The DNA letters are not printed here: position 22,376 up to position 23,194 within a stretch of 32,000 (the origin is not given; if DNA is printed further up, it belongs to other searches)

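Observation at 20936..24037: Giant 1033-aa FliD cap protein with an internally duplicated ~110-aa module and triplicated head motif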

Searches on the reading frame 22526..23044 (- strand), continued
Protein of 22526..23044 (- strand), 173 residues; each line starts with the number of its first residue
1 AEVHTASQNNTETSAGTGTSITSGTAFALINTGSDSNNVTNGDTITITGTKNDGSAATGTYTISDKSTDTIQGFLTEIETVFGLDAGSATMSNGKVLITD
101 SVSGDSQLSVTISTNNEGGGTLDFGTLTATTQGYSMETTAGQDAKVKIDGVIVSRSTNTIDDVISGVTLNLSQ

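Call 67: search_solved_structures(query=window:22526-23044:-, max_evalue=10, show_alignments=5)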
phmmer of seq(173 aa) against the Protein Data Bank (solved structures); distinct sequences matched with E-value up to 10: 5.
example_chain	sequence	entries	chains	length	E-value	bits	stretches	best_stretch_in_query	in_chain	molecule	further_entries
5xlj_A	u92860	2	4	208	5e-05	26.7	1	95-171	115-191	Flagellar hook-associated protein 2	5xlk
6kty_A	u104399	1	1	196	0.0097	19.3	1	112-171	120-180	Flagellar hook-associated protein 2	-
5h5t_A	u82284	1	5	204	0.054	16.8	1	64-172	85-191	Flagellar hook-associated protein 2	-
6iwy_A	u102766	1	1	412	0.091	16.1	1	44-173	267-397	Flagellar hook-associated protein 2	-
9gar_A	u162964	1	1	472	1.1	12.6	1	42-112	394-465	DUF4374 domain-containing protein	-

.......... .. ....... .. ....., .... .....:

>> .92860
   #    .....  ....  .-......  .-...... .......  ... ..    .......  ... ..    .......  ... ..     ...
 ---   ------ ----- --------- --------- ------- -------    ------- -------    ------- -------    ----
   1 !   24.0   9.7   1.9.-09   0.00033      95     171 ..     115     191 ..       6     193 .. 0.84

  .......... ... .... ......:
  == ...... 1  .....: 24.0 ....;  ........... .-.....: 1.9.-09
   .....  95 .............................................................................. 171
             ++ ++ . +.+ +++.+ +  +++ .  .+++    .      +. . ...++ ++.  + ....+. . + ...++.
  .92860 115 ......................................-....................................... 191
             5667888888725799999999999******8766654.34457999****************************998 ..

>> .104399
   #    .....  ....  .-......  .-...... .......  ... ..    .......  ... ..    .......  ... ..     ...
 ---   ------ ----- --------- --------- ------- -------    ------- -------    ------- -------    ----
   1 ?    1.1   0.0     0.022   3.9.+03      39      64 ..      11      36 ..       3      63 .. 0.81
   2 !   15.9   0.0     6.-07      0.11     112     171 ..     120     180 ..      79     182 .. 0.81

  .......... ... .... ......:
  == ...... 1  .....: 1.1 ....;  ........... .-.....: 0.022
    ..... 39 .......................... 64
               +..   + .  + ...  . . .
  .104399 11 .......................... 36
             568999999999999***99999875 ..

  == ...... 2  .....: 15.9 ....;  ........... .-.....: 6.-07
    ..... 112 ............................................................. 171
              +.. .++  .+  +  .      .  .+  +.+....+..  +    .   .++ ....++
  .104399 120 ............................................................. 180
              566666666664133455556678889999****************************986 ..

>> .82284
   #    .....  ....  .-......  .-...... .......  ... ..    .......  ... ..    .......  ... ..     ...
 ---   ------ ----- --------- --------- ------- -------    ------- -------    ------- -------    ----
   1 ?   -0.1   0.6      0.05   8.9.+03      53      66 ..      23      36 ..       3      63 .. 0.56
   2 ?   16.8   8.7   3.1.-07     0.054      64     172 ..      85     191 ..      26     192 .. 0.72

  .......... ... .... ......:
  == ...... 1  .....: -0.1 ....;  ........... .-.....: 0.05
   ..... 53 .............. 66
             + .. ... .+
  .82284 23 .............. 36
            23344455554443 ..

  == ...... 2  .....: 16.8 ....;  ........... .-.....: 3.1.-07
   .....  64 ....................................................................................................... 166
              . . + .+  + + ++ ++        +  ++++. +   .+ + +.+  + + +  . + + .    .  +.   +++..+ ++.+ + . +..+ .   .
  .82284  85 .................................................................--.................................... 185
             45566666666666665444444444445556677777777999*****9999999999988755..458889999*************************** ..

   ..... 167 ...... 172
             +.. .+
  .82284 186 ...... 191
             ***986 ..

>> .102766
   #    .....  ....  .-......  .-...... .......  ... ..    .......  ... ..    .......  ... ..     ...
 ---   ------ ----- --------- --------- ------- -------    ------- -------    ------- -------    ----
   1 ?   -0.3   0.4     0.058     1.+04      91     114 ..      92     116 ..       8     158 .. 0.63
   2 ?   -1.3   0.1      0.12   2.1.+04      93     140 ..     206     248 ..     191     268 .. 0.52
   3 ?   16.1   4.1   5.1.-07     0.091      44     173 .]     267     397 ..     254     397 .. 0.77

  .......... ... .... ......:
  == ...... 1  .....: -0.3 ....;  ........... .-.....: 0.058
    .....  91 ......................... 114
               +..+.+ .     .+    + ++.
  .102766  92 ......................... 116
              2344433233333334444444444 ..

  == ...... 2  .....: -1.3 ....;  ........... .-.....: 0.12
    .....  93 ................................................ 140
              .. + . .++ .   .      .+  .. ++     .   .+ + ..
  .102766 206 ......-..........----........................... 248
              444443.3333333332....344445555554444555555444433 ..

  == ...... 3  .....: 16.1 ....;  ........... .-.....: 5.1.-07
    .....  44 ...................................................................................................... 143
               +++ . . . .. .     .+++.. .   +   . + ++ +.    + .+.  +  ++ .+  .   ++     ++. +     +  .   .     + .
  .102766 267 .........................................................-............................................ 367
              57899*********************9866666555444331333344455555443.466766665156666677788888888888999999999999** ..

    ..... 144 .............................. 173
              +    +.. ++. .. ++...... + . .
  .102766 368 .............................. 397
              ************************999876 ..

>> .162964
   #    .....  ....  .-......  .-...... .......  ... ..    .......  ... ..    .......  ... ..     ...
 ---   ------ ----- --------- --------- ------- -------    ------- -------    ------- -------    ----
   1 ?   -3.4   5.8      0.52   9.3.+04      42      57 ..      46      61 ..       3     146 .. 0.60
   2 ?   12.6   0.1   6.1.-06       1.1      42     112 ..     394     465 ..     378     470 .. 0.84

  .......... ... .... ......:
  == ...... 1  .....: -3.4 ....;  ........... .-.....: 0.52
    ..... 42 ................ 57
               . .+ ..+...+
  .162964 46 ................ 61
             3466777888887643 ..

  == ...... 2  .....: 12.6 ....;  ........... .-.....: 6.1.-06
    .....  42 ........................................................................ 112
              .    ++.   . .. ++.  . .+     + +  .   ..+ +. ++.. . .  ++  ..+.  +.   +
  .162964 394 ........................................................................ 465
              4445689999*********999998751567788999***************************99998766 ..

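Call 76: find_encoding_contigs(protein=P0121, flank=10000, max_places=1)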
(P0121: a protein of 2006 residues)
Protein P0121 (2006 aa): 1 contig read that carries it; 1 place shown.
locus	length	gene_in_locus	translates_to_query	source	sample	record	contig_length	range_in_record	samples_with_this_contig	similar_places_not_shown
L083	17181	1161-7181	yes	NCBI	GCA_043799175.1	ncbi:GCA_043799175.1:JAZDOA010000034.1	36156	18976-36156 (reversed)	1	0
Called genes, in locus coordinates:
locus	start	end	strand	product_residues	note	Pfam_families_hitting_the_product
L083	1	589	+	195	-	PF00700:Flagellin_C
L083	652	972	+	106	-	PF03646:FlaG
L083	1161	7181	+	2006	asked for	PF02465:FliD_N, PF07195:FliD_C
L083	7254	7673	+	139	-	PF02561:FliS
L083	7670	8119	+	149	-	-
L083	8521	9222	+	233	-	PF00072:Response_reg, PF09851:SHOCT (weak)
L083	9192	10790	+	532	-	PF00072:Response_reg, PF01590:GAF (weak), PF13185:GAF_2, PF13492:GAF_3 (faint), PF13487:HD_5, PF01966:HD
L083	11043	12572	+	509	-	PF00990:GGDEF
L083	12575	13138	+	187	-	PF07238:PilZ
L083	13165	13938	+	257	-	PF02518:HATPase_c, PF14501:HATPase_c_5 (weak)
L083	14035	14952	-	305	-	PF08668:HDOD, PF01966:HD (weak)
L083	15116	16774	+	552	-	PF13167:GTP-bdg_N, PF16360:GTP-bdg_M, PF01926:MMR_HSR1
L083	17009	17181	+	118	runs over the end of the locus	PF02537:CRCB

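Call 77: find_encoding_contigs(protein=P0270, flank=10000, max_places=1)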
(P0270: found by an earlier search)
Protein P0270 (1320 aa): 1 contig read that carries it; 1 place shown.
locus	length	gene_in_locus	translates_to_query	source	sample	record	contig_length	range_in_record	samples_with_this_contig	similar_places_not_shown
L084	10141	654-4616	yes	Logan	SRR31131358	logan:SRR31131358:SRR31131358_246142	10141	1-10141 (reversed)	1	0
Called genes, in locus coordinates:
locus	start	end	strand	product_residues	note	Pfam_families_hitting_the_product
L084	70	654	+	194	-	PF05130:FlgN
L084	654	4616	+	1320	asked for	PF22638:FlgK_D1, PF06429:Flg_bbr_C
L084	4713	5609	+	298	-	PF00669:Flagellin_N, PF00700:Flagellin_C (weak)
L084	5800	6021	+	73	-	PF02599:CsrA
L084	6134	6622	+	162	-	PF02623:FliW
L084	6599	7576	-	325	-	PF13353:Fer4_12 (weak), PF04055:Radical_SAM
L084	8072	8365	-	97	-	PF00216:Bac_DNA_binding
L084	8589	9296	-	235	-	PF01487:DHquinase_I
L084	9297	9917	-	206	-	PF02142:MGS, PF01808:AICARFT_IMPCHas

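Call 79: find_homologous_proteins(query=P0123, max_evalue=1e-10)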
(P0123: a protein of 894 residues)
Query P0123 (894 aa): 294 proteins with E <= 1e-10 among 8000 candidates; the best 120 are listed.
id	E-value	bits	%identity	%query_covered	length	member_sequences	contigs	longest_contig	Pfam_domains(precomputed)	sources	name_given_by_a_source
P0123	0.0e+0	1854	100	100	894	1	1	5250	PF00700.28,PF00669.26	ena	-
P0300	4.9e-149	517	45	25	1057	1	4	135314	PF00669.26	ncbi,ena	-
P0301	1.7e-147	511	43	31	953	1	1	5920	PF00669.26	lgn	-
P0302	2.6e-145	504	53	30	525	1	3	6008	PF00700.28,PF00669.26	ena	-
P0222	1.3e-137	479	51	30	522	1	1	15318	PF00700.28,PF00669.26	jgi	jgi:flagellar hook-associated protein 3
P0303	6.0e-133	463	45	48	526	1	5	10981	PF00669.26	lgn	-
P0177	7.4e-124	433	42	59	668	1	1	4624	PF00700.28,PF00669.26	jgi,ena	-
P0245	1.4e-121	426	32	72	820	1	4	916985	PF02012.27,PF00669.26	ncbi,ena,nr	ncbi:MAG: hypothetical protein CVU72_00100 [Deltaproteobacteria bacterium HGW-Deltaproteobacteria-7]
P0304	2.7e-120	421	34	41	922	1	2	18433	PF02012.27,PF00669.26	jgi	jgi:flagellar hook-associated protein 3 FlgL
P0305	2.4e-119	418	54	24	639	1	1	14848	PF00669.26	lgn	-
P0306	2.6e-119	418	37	59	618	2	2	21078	PF00700.28,PF00669.26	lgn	-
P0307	1.0e-118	416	57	23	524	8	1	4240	PF00669.26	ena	-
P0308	1.6e-117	412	53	24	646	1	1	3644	PF00669.26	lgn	-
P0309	2.9e-115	405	32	99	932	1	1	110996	PF00669.26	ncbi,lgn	-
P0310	2.7e-108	382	37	47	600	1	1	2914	PF00669.26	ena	-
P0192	3.8e-106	375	33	52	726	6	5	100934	PF00669.26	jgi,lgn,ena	-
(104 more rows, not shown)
